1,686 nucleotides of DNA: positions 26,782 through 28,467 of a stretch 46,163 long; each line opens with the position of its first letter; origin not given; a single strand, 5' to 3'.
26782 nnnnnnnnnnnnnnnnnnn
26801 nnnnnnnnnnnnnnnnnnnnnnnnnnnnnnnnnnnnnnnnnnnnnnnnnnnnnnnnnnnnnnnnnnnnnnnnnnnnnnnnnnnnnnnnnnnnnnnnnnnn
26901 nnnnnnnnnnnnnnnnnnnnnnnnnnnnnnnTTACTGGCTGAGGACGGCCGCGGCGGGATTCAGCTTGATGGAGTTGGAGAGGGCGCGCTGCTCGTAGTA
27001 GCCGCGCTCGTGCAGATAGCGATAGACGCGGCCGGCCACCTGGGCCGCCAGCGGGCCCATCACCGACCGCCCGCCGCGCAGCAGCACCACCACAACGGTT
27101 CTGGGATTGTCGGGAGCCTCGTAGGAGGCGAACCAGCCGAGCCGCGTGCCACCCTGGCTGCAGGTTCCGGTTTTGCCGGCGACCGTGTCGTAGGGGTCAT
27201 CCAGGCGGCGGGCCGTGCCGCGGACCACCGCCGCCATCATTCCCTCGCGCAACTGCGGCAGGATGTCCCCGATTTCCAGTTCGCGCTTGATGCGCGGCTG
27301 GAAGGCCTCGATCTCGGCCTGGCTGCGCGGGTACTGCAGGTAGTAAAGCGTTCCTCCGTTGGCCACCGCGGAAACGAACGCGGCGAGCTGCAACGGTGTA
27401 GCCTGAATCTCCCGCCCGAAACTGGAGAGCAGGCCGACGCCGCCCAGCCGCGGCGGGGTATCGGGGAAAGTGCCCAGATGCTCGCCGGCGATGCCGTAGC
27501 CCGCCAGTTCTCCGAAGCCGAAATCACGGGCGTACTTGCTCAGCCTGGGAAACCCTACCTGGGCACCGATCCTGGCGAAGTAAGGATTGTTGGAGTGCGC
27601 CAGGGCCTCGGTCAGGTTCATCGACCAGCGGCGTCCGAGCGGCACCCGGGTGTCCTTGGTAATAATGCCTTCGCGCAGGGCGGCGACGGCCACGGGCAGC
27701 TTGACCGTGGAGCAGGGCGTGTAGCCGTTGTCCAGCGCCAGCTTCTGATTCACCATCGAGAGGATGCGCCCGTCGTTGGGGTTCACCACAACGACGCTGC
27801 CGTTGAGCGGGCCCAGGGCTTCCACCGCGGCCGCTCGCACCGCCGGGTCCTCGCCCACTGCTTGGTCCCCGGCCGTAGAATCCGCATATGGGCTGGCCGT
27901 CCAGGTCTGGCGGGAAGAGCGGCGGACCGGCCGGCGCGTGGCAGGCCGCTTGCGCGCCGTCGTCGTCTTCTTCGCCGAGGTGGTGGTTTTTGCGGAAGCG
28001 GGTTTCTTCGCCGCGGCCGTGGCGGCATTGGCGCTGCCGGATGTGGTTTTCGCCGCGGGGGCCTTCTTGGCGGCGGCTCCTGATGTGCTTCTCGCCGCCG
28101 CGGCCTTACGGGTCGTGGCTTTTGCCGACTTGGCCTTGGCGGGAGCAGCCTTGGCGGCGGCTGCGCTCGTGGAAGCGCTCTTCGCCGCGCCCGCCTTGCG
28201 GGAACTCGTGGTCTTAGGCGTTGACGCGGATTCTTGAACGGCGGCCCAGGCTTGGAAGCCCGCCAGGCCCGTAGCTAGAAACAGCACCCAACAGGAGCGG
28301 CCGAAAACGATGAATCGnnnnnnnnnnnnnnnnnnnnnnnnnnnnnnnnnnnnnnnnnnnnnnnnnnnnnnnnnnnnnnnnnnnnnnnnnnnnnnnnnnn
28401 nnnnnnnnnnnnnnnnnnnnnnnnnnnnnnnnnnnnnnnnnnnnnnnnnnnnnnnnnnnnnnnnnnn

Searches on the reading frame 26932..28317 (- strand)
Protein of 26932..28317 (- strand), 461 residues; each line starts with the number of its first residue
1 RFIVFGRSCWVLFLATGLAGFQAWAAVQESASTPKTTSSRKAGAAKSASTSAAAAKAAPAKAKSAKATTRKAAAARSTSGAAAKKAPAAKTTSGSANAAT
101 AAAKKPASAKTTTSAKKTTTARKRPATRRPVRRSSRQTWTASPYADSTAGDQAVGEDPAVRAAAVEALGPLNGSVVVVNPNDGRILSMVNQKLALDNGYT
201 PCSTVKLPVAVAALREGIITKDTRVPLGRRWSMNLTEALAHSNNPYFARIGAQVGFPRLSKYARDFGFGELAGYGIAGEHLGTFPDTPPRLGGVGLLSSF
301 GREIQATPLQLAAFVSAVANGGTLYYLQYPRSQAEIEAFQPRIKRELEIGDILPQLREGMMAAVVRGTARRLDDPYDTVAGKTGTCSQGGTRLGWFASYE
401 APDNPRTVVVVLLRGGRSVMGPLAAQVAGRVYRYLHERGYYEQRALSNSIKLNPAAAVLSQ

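Call 82: search_protein_families(library=pfam, proteins=[window:26932-28317:-], max_evalue=0.00001)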
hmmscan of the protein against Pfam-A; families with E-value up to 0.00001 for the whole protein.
window:26932-28317:- (461 aa): 1 family
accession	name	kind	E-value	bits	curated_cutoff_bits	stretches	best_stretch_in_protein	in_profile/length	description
PF00905.27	Transpeptidase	-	2e-37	129.4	22.1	1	173-430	1-296/299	Penicillin binding protein transpeptidase domain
